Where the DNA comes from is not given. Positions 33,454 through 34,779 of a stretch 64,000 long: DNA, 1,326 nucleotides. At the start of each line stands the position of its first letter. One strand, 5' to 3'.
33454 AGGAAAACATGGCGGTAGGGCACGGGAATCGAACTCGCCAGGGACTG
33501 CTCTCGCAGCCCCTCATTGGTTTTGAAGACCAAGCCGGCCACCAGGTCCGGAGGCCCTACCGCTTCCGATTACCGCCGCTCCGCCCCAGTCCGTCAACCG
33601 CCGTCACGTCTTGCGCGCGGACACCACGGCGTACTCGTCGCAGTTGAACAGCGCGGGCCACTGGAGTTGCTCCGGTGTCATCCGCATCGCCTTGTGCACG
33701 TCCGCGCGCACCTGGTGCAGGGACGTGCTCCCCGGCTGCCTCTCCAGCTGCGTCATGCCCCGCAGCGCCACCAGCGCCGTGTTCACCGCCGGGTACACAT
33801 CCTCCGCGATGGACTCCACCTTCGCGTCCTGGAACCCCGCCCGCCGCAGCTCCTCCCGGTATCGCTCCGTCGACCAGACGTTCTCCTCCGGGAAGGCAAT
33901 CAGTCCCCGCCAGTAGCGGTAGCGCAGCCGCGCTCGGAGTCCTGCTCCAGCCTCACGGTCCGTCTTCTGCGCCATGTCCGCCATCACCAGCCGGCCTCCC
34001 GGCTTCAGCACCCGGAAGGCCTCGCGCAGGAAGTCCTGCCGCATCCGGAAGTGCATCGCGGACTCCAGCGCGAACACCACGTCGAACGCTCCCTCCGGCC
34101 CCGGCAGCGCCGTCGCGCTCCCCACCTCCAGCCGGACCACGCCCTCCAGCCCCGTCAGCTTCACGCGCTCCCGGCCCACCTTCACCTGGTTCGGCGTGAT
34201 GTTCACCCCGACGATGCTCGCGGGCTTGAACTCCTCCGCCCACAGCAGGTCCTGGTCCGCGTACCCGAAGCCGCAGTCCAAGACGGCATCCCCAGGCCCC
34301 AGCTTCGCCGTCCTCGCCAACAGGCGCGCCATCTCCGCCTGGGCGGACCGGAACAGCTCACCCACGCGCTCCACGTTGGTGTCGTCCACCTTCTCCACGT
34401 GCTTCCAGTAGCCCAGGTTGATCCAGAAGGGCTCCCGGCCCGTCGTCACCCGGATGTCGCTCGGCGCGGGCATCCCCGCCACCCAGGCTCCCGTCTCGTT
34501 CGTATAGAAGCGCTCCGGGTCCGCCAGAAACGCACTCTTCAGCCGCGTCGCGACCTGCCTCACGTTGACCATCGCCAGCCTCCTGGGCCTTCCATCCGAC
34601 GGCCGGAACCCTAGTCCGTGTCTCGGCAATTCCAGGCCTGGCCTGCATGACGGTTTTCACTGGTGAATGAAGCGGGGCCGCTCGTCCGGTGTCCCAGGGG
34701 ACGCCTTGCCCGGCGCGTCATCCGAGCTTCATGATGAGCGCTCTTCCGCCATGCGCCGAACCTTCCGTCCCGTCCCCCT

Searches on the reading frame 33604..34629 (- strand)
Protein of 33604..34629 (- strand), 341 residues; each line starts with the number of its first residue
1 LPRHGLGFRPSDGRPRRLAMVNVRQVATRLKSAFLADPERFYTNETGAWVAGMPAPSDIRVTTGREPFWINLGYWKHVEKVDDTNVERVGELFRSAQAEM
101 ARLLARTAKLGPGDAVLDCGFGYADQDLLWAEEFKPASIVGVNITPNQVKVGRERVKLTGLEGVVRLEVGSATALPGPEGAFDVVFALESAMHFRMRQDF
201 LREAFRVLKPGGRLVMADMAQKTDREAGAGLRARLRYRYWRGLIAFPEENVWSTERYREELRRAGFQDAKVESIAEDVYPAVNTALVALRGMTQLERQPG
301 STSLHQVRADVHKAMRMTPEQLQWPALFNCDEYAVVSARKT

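Call 9: search_protein_families(library=pfam, proteins=[window:33604-34629:-], max_evalue=0.01)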
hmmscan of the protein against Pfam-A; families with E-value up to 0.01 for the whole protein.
window:33604-34629:- (341 aa): 9 families
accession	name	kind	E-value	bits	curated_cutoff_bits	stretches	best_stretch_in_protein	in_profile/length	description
PF08241.18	Methyltransf_11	-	8.7e-19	68.4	21.2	1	117-216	1-95/95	Methyltransferase domain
PF13847.12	Methyltransf_31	-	1.3e-17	64.3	27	1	112-236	3-127/145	Methyltransferase domain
PF13649.12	Methyltransf_25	-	3.2e-16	60.3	27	1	116-212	1-97/97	Methyltransferase domain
PF02353.26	CMAS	-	9.4e-12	45.3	27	1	94-277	44-221/273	Mycolic acid cyclopropane synthetase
PF01209.24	Ubie_methyltran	-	1.1e-11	44.9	20.1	1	112-222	47-157/233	ubiE/COQ5 methyltransferase family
PF08242.18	Methyltransf_12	-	4.1e-11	43.9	30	1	119-214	5-98/98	Methyltransferase domain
PF13489.12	Methyltransf_23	-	1.1e-08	35.4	27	1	96-268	5-161/164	Methyltransferase domain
PF20922.3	Anamorsin_N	-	0.00028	21.1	27.1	1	157-226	26-97/163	Anamorsin, N-terminal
PF05148.21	Methyltransf_8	-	0.0034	17.7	27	1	174-221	115-161/219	Hypothetical methyltransferase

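Call 10: find_related_loci(query=window:33604-34629:-, collection=genome_contigs, flank=10000)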
Query window:33604-34629:- (341 aa) in genome_contigs; peptide patterns used: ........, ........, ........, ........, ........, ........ (x = any residue, [..] = any of these).
57 stretches matched a pattern; 20 encode a relative of the query (tblastn E <= 1e-3); 19 distinct loci.
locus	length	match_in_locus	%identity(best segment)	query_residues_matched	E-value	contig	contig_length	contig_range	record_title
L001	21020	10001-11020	95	1-340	0e+0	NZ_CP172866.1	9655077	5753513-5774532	Corallococcus coralloides strain KYC2213 chromosome, complete genome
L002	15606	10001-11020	93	1-340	0e+0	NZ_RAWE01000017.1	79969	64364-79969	Corallococcus carmarthensis strain CA043D NODE_17_79969_cov_27.8053_ID_10613, whole genome shotgun sequence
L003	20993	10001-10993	92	10-340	0e+0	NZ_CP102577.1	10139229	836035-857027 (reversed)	Corallococcus exercitus strain SDU142 chromosome, complete genome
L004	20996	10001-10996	90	5-340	0e+0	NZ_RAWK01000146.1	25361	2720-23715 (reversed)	Corallococcus aberystwythensis strain AB050A NODE_146_25361_cov_20.8013_ID_11731, whole genome shotgun sequence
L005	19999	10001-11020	82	1-340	0e+0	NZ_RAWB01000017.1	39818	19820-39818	Corallococcus llansteffanensis strain CA051B NODE_17_39818_cov_15.7152, whole genome shotgun sequence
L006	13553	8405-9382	84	15-340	0e+0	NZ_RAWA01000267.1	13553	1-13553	Corallococcus sp. CA053C NODE_267_13553_cov_32.5919, whole genome shotgun sequence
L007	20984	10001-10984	75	13-340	5e-169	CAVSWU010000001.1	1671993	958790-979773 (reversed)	MAG: uncultured delta proteobacterium isolate MFD05674.bin.1.60 genome assembly, contig: contig_30790, whole genome shot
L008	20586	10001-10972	75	17-340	4e-157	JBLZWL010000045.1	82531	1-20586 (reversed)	Corallococcus terminator strain BB12-2 000039Farrow, whole genome shotgun sequence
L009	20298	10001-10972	75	17-340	4e-157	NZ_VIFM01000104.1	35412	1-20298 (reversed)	Myxococcus llanfairpwllgwyngyllgogerychwyrndrobwllllantysiliogogogochensis strain AM401 NODE_104_length_35412_cov_32.940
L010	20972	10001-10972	74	17-340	7e-156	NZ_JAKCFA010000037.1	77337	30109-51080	Myxococcus qinghaiensis strain QH3KD-4-1 gnl_ICJDIIDJ_37, whole genome shotgun sequence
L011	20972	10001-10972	74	17-340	2e-156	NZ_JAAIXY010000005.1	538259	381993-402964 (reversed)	Myxococcus eversor strain AB053B NODE_5_length_538259_cov_13.9129, whole genome shotgun sequence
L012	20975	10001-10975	73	16-340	1e-153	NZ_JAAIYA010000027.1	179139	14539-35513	Pyxidicoccus caerfyrddinensis strain CA032A NODE_27_length_179139_cov_18.8187, whole genome shotgun sequence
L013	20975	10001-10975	74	16-340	2e-153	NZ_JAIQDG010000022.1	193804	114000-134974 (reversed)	Myxococcus sp. RHSTA-1-4 NODE_22_length_193804_cov_148.128196, whole genome shotgun sequence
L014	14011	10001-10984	68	14-340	9e-151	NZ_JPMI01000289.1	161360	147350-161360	Archangium violaceum Cb vi76 contig00319, whole genome shotgun sequence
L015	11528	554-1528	70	16-340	5e-146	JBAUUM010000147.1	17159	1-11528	MAG: Actinocatenispora sp. isolate MFD09533_ilm_asm_bin3 k127_66816, whole genome shotgun sequence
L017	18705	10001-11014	92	2-340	0e+0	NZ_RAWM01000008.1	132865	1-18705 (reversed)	Corallococcus interemptor strain AB047A NODE_8_132865_cov_68.2306_ID_7935, whole genome shotgun sequence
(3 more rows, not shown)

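Call 19: search_protein_families(library=pfam, proteins=[L017:11272-12417:+, L005:11301-12446:+, L004:11592-12851:+, L003:11146-12408:-, L001:12220-14061:-, L017:12545-13336:+, L017:13682-14701:+, L005:12758-13543:+, L002:13137-13886:+, L002:14729-15367:-], max_evalue=0.01)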
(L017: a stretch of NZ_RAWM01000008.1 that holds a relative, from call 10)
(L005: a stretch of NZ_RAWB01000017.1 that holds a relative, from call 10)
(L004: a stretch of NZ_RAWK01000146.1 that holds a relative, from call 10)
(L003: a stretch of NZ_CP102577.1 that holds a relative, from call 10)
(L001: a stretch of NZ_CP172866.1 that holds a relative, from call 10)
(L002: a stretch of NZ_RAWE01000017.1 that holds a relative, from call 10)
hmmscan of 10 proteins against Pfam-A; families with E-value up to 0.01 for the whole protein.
L017:11272-12417:+ (381 aa): 2 families
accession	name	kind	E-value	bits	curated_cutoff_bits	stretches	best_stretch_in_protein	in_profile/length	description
PF00589.27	Phage_integrase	-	3.7e-08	33.8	27.1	1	272-348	100-167/172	Phage integrase family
PF07909.16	DUF1663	-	0.0046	16.3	25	1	41-95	162-220/514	Protein of unknown function (DUF1663)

L005:11301-12446:+ (381 aa): 1 family
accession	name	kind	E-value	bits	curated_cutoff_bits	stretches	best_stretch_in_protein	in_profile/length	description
PF00589.27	Phage_integrase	-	1.7e-08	34.9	27.1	1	249-348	73-167/172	Phage integrase family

L004:11592-12851:+ (419 aa): 1 family
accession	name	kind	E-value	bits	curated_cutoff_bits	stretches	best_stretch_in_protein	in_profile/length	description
PF13578.12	Methyltransf_24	-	5e-10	40.6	26.3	1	272-320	58-105/105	Methyltransferase domain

L003:11146-12408:- (420 aa): 1 family
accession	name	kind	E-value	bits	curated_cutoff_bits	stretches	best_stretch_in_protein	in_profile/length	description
PF06224.18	AlkZ-like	-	2.6e-53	182.2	25.9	1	40-396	1-329/329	DNA glycosylase AlkZ-like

L001:12220-14061:- (613 aa): 6 families
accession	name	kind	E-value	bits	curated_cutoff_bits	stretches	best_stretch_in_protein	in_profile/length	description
PF00069.31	Pkinase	-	2.4e-40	139.1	31.7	1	19-280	1-259/263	Protein kinase domain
PF07714.23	PK_Tyr_Ser-Thr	-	1.1e-21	77.8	23.1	1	21-279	3-254/258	Protein tyrosine and serine/threonine kinase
PF06293.20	Kdo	-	6.3e-05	22.9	21.3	1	55-157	56-165/207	Lipopolysaccharide kinase (Kdo/WaaP) family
PF03109.22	ABC1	-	0.00021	21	22.9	1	89-161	143-214/244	ABC1 atypical kinase-like domain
PF01636.29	APH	-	0.002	18.3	23.2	0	33-130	13-108/239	Phosphotransferase enzyme family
PF01163.29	RIO1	-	0.0047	17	22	0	56-149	54-141/187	RIO domain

L017:12545-13336:+ (263 aa): 13 families
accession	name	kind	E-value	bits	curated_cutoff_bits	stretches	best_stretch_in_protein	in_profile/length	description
PF01926.29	MMR_HSR1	-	9.3e-17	61.6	21.9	1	46-153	1-103/113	50S ribosome-binding GTPase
PF04548.22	AIG1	-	9.5e-09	35.3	27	1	46-146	2-110/212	AIG1 family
PF02421.24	FeoB_N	-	3.9e-08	33.4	27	1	46-168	2-119/156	Ferrous iron transport protein B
PF00350.29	Dynamin_N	-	1.4e-07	32.1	27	1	89-149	99-156/168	Dynamin family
PF03193.22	RsgA_GTPase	-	1e-05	25.9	30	1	47-95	109-155/174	RsgA GTPase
PF00009.33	GTP_EFTU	-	9.6e-05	22.5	26.5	1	74-229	52-184/188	Elongation factor Tu GTP binding domain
PF13191.12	AAA_16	-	0.00034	21.6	32.6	1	36-70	15-51/167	AAA ATPase domain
PF05049.19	IIGP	-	0.00034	20.3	24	1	43-107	34-102/375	Interferon-inducible GTPase (IIGP)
PF00005.33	ABC_tran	-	0.0019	19.2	25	1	46-75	13-42/137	ABC transporter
PF04670.18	Gtr1_RagA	-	0.0029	17.5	22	1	47-176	2-133/232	Gtr1/RagA G protein conserved region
PF00931.28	NB-ARC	-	0.005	16.6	23.5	0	92-150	20-78/248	NB-ARC domain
PF00735.24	Septin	-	0.0064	16.2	26.2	0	48-111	8-82/280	Septin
PF13401.12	AAA_22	-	0.0081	16.9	27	0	48-68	9-29/130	AAA domain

L017:13682-14701:+ (339 aa): 1 family
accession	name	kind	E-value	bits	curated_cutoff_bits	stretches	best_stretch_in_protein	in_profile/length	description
PF13643.11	DUF4145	-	7.9e-08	32.7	23.1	1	156-255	2-85/88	Domain of unknown function (DUF4145)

L005:12758-13543:+ (261 aa): 2 families
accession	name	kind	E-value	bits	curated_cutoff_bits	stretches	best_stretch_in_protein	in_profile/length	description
PF10544.15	T5orf172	-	1.6e-14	54.6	20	1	41-127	1-99/101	T5orf172 domain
PF13455.12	MUG113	-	1.5e-11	45.1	22.3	1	56-127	2-72/73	Meiotically up-regulated gene 113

L002:13137-13886:+ (249 aa): 1 family
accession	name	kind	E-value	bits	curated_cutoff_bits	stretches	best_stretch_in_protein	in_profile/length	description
PF18928.5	DUF5677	-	0.0061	17.1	27.1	0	79-130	20-76/166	Family of unknown function (DUF5677)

L002:14729-15367:- (212 aa): 0 families

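Call 22: search_protein_families(library=ncbifam, proteins=[window:33604-34629:-, L017:11272-12417:+], max_evalue=0.01)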
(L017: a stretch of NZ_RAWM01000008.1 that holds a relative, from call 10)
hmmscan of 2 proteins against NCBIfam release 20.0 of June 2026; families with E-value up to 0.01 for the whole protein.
window:33604-34629:- (341 aa): 34 families (the best 25 are shown)
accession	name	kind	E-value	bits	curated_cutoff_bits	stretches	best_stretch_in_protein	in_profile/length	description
NF047649.1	MTase_UXPK_star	exception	1.3e-17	63.8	460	1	109-220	74-185/283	methyltransferase/UXPK-star double selenoprotein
NF045825.1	FAmtase_mtf2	equivalog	3.7e-15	55.8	400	1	113-224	59-166/248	fatty-acid O-methyltransferase Mtf2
NF008823.0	PRK11873.1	subfamily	1e-14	54.7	263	1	107-282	72-239/272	arsenite methyltransferase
NF041537.1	ArsM_AhpD_UU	exception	1.3e-14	53.8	510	1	109-224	73-188/345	arsenite methyltransferase/AhpD domain selenoprotein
NF045823.1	PthPhpthDimycoMt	equivalog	3.7e-14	52.5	300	1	115-224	69-174/256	phthiotriol/phenolphthiotriol dimycocerosates methyltransferase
NF041536.1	ArsM_DUF2284_UU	exception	5.3e-14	51.4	575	1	109-271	73-227/459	arsenite methyltransferase/DUF2284 domain selenoprotein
NF041675.1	sarc_dimgly_tmase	equivalog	1.2e-13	51.7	550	1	93-273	47-217/278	sarcosine/dimethylglycine N-methyltransferase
NF043040.1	corrin_prot_MT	hypoth_equivalog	6.4e-12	45.4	180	1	104-273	34-203/216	corrinoid protein-associated methyltransferase CpaM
NF045667.1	MTase_DVU1556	equivalog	7.5e-12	45.2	155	1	100-267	10-161/213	DVU_1556 family methyltransferase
NF001240.0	PRK00216.1-1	equivalog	1.4e-11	43.9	378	1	106-221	57-173/251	bifunctional demethylmenaquinone methyltransferase/2-methoxy-6-polyprenyl-1,4-benzoquinol methylase UbiE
NF040703.1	cyclopro_CfaB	exception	4.7e-11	42.1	650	1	91-223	138-271/393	C17 cyclopropane fatty acid synthase CfaB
NF052510.1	methyltran_MpqE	exception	7.1e-11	41.9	335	1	105-223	39-158/234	methyl-plastoquinone biosynthesis methyltransferase MpqE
TIGR01934.1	MenG_MenH_UbiE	subfamily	9e-11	41.5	158.35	1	107-224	34-149/223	ubiquinone/menaquinone biosynthesis methyltransferase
NF001244.0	PRK00216.1-5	equivalog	1.1e-10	41.2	216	1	107-224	43-161/236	bifunctional demethylmenaquinone methyltransferase/2-methoxy-6-polyprenyl-1,4-benzoquinol methylase UbiE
TIGR02752.1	MenG_heptapren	equivalog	7e-10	38.8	419.85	1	109-223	42-156/231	demethylmenaquinone methyltransferase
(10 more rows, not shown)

L017:11272-12417:+ (381 aa): 4 families
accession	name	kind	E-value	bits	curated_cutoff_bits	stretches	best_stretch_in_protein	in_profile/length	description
NF040815.2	recomb_XerA_Arch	equivalog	2.1e-08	34.1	220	1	91-344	2-250/263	site-specific tyrosine recombinase/integron integrase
TIGR02225.1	recomb_XerD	equivalog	0.00015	21.2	329.6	1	271-316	205-251/290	site-specific tyrosine recombinase XerD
NF001399.0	PRK00283.1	subfamily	0.006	15.9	279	0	265-342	207-277/300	tyrosine recombinase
TIGR02224.1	recomb_XerC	equivalog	0.0066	15.9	335.15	1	270-344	207-273/295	tyrosine recombinase XerC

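Call 23: search_protein_families(library=padloc, proteins=[L017:12545-13336:+, L017:13682-14701:+, L005:12758-13543:+], max_evalue=0.01)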
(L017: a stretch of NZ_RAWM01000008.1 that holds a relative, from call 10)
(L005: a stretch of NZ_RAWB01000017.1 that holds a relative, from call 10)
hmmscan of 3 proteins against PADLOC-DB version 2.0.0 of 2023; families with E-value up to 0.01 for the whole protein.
L017:12545-13336:+ (263 aa): 4 families
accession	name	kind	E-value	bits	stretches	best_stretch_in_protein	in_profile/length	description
PDLC03841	LeoBC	-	2.2e-12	44.9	1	46-218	79-241/601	-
PDLC03839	LeoA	-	2e-11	41.7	1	38-147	50-157/559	-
PDLC04140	mad8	-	0.00023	18.8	1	35-71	18-54/314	mads_8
PDLC04135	mad3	-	0.00092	16.8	1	44-67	22-45/374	mads_3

L017:13682-14701:+ (339 aa): 0 families

L005:12758-13543:+ (261 aa): 6 families
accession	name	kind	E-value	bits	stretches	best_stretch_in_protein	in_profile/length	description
PDLC05041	PDC-S57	-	8.8e-31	105.1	1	39-143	4-108/212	-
PDLC05043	PDC-S57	-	1.3e-13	49.1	1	38-129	1-103/221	-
PDLC05042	PDC-S57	-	2.7e-12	44.9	1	38-128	5-99/245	-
PDLC03977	PD-Lambda-1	-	5.6e-10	36.7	1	40-129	355-450/496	-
PDLC03976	PD-Lambda-1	-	5.7e-09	33.4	1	40-129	356-451/491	-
PDLC05040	PDC-S57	-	0.00077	17.4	1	38-130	1-94/229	-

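Call 43: search_protein_families(library=pfam, proteins=[L004:12963-14336:-, L004:14340-16133:-, L004:16146-17735:-, L006:10208-10888:+, L002:11237-11584:+, L005:14474-16855:-, L017:16587-18575:-, L017:15789-16550:-], max_evalue=0.01)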
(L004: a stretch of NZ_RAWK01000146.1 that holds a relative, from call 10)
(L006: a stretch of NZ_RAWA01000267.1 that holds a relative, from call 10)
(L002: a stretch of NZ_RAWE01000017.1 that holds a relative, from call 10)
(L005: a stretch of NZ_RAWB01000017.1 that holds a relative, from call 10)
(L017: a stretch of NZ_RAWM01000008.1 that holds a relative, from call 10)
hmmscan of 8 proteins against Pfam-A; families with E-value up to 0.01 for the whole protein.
L004:12963-14336:- (457 aa): 4 families
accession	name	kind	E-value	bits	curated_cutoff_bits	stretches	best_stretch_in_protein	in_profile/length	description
PF01501.26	Glyco_transf_8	-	1.3e-09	38.5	24.3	1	287-432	79-216/253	Glycosyl transferase family 8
PF05704.18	Caps_synth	-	3.9e-06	26.9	24.5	1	2-74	51-131/278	Capsular polysaccharide synthesis protein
PF04488.21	Gly_transf_sug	-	8.1e-05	23.7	23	1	53-83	53-83/93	Glycosyltransferase sugar-binding region containing DXD motif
PF12919.13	TcdA_TcdB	-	0.0048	16.6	23.6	1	57-98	174-214/382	TcdA/TcdB catalytic glycosyltransferase domain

L004:14340-16133:- (597 aa): 1 family
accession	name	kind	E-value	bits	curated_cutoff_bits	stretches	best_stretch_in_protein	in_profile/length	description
PF13699.11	eCIS_core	-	7.8e-10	39.2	22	1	87-152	2-78/79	eCIS core domain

L004:16146-17735:- (529 aa): 1 family
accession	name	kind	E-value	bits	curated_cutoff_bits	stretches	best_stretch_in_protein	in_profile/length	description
PF13578.12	Methyltransf_24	-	1.8e-19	71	26.3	1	348-466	1-105/105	Methyltransferase domain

L006:10208-10888:+ (226 aa): 0 families

L002:11237-11584:+ (115 aa): 0 families

L005:14474-16855:- (793 aa): 3 families
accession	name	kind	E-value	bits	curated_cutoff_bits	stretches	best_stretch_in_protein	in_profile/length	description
PF12965.13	DUF3854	-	1.3e-16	61.1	23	1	171-289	12-127/130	Domain of unknown function (DUF3854)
PF19263.5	DUF5906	-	3e-12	47.6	27.6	1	532-637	1-110/114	Family of unknown function (DUF5906)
PF01751.28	Toprim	-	0.0089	16.6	23.1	0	172-242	2-68/96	Toprim domain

L017:16587-18575:- (662 aa): 2 families
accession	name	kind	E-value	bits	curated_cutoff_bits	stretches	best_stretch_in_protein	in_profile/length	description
PF12965.13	DUF3854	-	3.2e-16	59.8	23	1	39-158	11-127/130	Domain of unknown function (DUF3854)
PF19263.5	DUF5906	-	3.8e-12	47.3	27.6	1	401-506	1-110/114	Family of unknown function (DUF5906)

L017:15789-16550:- (253 aa): 1 family
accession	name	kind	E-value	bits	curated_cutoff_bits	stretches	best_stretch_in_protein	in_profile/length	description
PF12728.13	HTH_17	-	0.001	19.8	27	1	161-204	7-49/51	Helix-turn-helix domain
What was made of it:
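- L017 and L005 have the same junction followed by a 381-aa Phage_integrase protein, variable cargo, an HTH_17 protein and a DUF3854/DUF5906 primase-like protein (calls 19, 43).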

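Call 44: search_protein_families(library=ncbifam, proteins=[L006:10208-10888:+, L002:11237-11584:+], max_evalue=0.01)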
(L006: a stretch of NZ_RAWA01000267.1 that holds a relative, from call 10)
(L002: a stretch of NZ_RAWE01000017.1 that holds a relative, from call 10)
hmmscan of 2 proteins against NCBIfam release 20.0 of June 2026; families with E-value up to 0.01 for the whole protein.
L006:10208-10888:+ (226 aa): 0 families

L002:11237-11584:+ (115 aa): 0 families

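Call 46: find_related_loci(query=L017:11272-12417:+, collection=viral_contigs, flank=10000)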
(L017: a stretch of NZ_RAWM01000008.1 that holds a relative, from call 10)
Query L017:11272-12417:+ (381 aa) in viral_contigs; peptide patterns used: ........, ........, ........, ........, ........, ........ (x = any residue, [..] = any of these).
4 stretches matched a pattern, but none encodes a relative of the query by tblastn (E <= 1e-3).

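Call 48: find_related_loci(query=L017:11272-12417:+, collection=metagenome_contigs, flank=10000)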
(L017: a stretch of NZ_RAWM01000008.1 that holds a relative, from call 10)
Query L017:11272-12417:+ (381 aa) in metagenome_contigs; peptide patterns used: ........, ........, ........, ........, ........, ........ (x = any residue, [..] = any of these).
100 stretches matched a pattern; 1 encode a relative of the query (tblastn E <= 1e-3); 1 distinct loci.
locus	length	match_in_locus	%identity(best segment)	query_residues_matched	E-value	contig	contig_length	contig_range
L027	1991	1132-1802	86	1-224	2e-111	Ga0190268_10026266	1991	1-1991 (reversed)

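Call 49: find_homologous_proteins(query=L017:11272-12417:+)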
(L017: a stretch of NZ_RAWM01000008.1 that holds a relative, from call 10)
Query L017:11272-12417:+ (381 aa): 71 proteins with E <= 0.001 among 8000 candidates.
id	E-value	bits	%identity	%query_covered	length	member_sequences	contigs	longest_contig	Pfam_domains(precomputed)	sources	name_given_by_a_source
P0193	1.9e-232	789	94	99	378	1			PF00589.28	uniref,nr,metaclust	uniref:Tyr recombinase domain-containing protein n=1 Tax=Archangium disciforme TaxID=38 RepID=Q5ZPC0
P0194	2.8e-230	782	95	97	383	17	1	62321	PF00589.28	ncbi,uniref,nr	ncbi:hypothetical protein D7X74_04920 [Corallococcus sp. CA047B]|uniref:tyrosine-type recombinase/in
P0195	1.2e-217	740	87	100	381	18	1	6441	PF00589.28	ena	-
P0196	9.0e-144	497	91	67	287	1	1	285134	-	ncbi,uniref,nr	ncbi:hypothetical protein OV207_11945 [Corallococcus sp. BB11-1]|uniref:hypothetical protein n=1 Tax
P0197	2.4e-123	430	56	97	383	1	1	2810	PF00589.28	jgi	jgi:integrase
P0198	1.2e-111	392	52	96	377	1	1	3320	PF00589.28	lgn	-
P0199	1.9e-109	385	53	95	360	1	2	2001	PF00589.28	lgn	-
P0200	3.6e-109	384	51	98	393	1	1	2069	PF00589.28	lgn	-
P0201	9.4e-109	382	52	96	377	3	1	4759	-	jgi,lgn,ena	-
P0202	4.5e-107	377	52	96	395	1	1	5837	-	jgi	jgi:integrase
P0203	1.4e-100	355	49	96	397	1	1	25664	-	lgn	-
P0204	4.3e-100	354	48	96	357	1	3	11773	PF00589.28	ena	-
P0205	7.7e-100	353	53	89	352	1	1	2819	-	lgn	-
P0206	1.1e-99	352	50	96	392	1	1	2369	PF00589.28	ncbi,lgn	-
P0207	5.4e-98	347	46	97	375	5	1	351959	PF00589.28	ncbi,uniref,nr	ncbi:tyrosine-type recombinase/integrase [Archangium lipolyticum]|uniref:tyrosine-type recombinase/i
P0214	2.1e-90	322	47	99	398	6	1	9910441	-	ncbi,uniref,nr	ncbi:hypothetical protein MEBOL_003884 [Melittangium boletus DSM 14713]|uniref:Integrase n=1 Tax=Mel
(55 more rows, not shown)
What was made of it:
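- Integrases of this family are common in Corallococcus and its relatives (call 49).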

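Call 50: find_encoding_contigs(protein=P0194, flank=10000, max_places=6)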
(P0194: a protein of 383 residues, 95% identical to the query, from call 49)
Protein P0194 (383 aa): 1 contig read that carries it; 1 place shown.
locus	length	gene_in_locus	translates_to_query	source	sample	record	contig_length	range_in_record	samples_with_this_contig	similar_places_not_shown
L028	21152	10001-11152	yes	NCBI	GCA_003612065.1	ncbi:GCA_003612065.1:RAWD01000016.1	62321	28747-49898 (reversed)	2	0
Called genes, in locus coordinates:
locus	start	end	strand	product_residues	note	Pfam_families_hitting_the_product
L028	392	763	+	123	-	PF00561:Abhydrolase_1 (weak)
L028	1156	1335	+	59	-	-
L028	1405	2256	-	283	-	PF00763:THF_DHG_CYH, PF02882:THF_DHG_CYH_C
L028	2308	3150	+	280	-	PF04391:DUF533 (faint), PF05099:TerB, PF00226:DnaJ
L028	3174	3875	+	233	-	PF01713:Smr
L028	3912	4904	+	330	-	PF00962:A_deaminase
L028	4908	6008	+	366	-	PF01180:DHO_dh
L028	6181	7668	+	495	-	-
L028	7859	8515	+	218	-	-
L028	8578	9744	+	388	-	PF00069:Pkinase, PF07714:PK_Tyr_Ser-Thr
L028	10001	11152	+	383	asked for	PF00589:Phage_integrase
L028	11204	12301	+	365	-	-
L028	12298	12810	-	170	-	PF12728:HTH_17 (weak)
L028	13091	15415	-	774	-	PF12965:DUF3854, PF19263:DUF5906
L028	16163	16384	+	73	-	-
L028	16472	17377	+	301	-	-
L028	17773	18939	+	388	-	PF00069:Pkinase, PF07714:PK_Tyr_Ser-Thr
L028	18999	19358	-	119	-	PF13560:HTH_31, PF12844:HTH_19 (weak), PF01381:HTH_3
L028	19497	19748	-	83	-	PF13560:HTH_31, PF01381:HTH_3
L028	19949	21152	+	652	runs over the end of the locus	PF00069:Pkinase, PF07714:PK_Tyr_Ser-Thr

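Call 51: find_encoding_contigs(protein=P0196, flank=10000, max_places=3)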
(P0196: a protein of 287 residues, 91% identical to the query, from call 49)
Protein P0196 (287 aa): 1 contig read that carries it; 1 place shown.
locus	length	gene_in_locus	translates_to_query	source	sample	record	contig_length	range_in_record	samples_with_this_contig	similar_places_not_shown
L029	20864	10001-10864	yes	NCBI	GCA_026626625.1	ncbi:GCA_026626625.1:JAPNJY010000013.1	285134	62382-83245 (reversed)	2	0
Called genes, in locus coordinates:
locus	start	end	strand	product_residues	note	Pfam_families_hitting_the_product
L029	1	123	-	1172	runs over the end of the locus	PF00133:tRNA-synt_1, PF09334:tRNA-synt_1g (weak), PF13603:tRNA-synt_1_2 (weak), PF08264:Anticodon_1, PF10458:Val_tRNA-synt_C, PF07382:HC2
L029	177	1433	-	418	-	-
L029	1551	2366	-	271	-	PF01584:CheW (weak)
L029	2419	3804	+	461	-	PF00072:Response_reg, PF00990:GGDEF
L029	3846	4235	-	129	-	PF22277:EncFtn-like, PF03232:COQ7 (weak), PF02915:Rubrerythrin (weak)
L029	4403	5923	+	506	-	PF00512:HisKA, PF02518:HATPase_c, PF00072:Response_reg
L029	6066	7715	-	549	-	PF00118:Cpn60_TCP1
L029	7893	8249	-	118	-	PF00072:Response_reg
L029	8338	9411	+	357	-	PF23914:TPR_CcmH_CycH (faint), PF13371:TPR_9 (faint), PF13424:TPR_12 (faint), PF13428:TPR_14 (faint), PF13432:TPR_16 (faint), PF07719:TPR_2 (faint), PF14559:TPR_19 (weak), PF06262:Zincin_1, +3 more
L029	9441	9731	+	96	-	-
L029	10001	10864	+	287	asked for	-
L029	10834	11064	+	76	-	PF00589:Phage_integrase (faint)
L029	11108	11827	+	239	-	-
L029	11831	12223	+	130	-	-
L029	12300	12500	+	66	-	-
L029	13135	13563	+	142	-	-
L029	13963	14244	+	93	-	-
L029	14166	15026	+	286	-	PF03417:AAT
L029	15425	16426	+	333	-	PF04055:Radical_SAM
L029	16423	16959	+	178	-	PF00293:NUDIX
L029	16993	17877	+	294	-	PF00892:EamA (faint)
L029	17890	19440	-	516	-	PF01266:DAO (faint), PF07992:Pyr_redox_2 (faint), PF00732:GMC_oxred_N, PF05199:GMC_oxred_C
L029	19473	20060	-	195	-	-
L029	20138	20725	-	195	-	-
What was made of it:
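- On tRNA-anchored integrative genomic island (tyrosine-integrase attL/attR): Relatives with the same ends do have one: L017, L005, and L029 with a frameshifted copy (calls 19, 51).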

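Call 66: search_dna_similar(query=L017:11272-12417:+, collection=phages, mode=protein, max_evalue=0.001, max_rows=10)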
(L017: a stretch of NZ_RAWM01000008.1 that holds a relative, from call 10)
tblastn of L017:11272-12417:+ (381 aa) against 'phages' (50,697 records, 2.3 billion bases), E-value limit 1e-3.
No match.

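Call 67: search_solved_structures(query=L017:11272-12417:+, max_evalue=0.01)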
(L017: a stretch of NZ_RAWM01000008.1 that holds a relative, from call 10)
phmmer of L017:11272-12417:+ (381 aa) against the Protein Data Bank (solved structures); distinct sequences matched with E-value up to 0.01: 0.
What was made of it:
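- Closest known: selC. Different: The associated integrase family had no tblastn match in the phage collection and no phmmer match among PDB sequences (calls 66, 67).
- Tried and rejected: The integrase against the phage collection and against PDB sequences: no match (calls 66, 67).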
